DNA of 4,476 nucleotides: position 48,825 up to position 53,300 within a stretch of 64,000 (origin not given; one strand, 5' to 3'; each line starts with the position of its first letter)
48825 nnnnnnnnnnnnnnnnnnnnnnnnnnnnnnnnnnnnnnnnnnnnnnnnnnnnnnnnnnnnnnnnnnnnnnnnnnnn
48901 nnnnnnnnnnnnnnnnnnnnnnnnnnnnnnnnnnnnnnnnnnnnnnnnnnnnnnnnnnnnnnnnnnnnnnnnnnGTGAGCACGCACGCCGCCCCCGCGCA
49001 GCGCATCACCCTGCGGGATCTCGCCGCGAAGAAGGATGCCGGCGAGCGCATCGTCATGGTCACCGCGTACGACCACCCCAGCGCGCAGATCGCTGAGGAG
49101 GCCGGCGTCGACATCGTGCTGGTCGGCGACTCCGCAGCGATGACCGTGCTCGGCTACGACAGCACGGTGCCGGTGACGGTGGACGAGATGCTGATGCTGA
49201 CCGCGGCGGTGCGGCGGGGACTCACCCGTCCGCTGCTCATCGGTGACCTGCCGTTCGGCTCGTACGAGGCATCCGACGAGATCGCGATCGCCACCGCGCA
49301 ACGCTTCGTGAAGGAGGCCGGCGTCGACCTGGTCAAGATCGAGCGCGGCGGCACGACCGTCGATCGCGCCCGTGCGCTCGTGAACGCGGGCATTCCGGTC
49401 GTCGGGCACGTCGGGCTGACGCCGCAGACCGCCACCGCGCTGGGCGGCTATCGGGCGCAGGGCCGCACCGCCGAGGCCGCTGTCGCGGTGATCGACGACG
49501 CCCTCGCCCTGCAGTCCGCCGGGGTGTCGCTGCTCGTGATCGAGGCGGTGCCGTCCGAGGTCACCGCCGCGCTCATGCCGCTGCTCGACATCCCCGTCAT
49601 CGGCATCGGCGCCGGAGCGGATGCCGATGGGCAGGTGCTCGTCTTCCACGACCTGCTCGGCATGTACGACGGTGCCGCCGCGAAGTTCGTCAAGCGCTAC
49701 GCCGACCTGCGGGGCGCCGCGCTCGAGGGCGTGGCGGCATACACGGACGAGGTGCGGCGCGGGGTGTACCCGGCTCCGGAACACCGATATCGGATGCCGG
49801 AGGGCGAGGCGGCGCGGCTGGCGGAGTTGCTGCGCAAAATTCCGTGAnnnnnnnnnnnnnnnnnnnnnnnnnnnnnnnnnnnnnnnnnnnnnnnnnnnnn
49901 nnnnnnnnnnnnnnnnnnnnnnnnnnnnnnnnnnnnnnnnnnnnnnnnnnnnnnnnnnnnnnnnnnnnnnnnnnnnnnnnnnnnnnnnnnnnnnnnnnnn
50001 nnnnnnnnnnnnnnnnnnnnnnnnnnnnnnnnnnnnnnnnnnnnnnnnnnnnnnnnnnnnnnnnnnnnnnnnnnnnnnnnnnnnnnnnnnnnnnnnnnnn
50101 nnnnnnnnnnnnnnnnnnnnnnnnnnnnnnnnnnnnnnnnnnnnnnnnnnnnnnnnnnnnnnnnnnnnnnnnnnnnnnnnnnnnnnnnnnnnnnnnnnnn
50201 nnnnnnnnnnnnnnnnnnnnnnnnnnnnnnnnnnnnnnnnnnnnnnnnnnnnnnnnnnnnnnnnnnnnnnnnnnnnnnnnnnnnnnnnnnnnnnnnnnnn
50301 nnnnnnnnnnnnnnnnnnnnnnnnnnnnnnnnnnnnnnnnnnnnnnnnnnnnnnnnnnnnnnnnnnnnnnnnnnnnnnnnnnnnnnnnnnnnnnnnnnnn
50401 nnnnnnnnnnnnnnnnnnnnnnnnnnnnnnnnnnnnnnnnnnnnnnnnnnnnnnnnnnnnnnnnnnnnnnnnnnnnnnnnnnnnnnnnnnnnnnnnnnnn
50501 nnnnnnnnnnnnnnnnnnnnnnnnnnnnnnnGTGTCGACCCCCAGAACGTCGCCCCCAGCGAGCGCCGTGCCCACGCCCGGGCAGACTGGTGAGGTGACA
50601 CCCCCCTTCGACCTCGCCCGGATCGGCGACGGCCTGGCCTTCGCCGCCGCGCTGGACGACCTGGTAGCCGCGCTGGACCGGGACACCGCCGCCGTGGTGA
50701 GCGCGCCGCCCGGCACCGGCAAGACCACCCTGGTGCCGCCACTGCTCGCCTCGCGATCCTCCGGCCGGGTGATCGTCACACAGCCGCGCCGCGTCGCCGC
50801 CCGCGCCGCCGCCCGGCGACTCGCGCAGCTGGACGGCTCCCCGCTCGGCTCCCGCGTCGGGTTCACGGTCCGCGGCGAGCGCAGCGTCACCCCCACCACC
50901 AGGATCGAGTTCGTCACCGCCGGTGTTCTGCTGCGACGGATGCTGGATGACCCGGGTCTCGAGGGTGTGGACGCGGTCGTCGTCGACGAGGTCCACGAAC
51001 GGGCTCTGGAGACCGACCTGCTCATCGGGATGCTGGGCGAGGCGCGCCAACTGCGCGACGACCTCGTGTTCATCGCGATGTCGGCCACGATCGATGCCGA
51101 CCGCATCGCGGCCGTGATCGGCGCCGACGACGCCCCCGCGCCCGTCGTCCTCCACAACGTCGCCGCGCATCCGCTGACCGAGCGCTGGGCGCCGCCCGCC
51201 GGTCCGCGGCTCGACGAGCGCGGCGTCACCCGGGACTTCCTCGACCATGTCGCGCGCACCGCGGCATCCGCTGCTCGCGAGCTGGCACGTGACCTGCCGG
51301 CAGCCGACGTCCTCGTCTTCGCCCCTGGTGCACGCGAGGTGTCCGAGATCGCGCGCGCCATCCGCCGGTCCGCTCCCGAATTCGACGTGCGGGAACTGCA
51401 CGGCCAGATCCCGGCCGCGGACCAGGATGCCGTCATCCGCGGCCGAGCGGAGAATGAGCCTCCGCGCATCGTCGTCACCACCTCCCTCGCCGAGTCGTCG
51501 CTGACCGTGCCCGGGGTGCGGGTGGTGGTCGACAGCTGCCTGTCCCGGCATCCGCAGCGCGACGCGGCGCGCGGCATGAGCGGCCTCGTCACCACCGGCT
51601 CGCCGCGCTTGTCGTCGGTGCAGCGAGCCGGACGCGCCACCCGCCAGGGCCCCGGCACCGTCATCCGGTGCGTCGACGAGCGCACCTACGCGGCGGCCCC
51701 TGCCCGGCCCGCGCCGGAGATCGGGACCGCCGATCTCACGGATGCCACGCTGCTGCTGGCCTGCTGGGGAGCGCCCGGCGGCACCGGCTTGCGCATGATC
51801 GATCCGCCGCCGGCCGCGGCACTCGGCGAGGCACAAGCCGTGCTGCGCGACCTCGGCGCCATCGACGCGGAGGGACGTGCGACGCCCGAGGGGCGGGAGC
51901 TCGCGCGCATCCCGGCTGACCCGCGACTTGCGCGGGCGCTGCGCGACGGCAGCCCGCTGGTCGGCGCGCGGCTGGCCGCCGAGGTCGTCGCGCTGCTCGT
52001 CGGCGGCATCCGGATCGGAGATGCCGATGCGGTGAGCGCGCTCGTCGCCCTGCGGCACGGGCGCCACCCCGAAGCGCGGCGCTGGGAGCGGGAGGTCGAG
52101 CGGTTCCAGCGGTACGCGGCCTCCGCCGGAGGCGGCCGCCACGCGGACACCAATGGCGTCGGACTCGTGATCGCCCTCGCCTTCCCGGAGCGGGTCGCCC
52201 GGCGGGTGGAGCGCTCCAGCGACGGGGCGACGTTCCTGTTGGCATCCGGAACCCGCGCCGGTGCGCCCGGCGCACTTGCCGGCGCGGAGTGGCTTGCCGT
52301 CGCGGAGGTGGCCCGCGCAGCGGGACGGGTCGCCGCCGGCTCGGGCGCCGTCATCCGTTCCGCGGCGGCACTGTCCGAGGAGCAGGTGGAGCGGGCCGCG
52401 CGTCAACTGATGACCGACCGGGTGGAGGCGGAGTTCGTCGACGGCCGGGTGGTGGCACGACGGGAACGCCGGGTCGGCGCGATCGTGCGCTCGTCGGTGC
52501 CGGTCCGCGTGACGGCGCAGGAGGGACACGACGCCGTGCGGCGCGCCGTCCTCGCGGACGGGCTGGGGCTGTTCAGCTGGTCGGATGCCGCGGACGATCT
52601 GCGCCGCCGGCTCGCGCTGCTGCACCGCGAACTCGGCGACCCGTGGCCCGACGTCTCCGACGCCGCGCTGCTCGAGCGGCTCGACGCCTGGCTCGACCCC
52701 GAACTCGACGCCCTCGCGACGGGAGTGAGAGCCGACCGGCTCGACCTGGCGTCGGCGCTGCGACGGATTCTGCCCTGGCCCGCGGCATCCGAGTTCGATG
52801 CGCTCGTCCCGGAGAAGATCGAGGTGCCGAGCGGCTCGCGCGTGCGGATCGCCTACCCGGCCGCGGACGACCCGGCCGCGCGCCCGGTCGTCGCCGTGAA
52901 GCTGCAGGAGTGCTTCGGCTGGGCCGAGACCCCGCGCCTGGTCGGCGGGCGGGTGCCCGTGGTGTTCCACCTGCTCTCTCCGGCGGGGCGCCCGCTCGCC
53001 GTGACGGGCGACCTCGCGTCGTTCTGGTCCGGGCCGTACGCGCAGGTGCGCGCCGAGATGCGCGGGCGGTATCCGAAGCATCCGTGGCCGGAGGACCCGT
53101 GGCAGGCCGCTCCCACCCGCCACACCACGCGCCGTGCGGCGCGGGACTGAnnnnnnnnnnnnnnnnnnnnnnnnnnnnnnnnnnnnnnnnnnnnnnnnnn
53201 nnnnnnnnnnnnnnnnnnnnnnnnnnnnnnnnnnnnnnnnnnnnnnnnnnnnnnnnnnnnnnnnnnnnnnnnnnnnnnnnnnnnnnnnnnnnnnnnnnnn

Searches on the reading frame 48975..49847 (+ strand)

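Call 67: search_protein_families(library=pfam, proteins=[window:48975-49847:+], max_evalue=0.001)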
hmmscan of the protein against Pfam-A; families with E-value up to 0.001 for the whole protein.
window:48975-49847:+ (290 aa): 2 families
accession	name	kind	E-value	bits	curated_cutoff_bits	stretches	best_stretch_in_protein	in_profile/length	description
PF02548.21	Pantoate_transf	-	9.3e-103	343.6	28.7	1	10-267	1-258/259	Ketopantoate hydroxymethyltransferase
PF13714.12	PEP_mutase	-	6.7e-08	32.8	31.5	1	21-125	6-107/240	Phosphoenolpyruvate phosphomutase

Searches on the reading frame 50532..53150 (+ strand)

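Call 67: search_protein_families(library=pfam, proteins=[window:50532-53150:+], max_evalue=0.001)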
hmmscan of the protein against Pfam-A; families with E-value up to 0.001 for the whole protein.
window:50532-53150:+ (872 aa): 4 families
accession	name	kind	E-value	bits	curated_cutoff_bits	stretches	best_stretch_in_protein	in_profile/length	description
PF08482.15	HrpB_C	-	8.6e-50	168.9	25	1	720-856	1-133/133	ATP-dependent helicase C-terminal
PF00271.37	Helicase_C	-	2e-11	44.6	23.5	1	256-373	14-110/110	Helicase conserved C-terminal domain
PF00270.35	DEAD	-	1e-08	35.5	26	1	50-190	13-162/167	DEAD/DEAH box helicase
PF04408.29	HA2_N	-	0.00018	21.9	21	1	438-461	5-28/29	Helicase associated domain (HA2), winged-helix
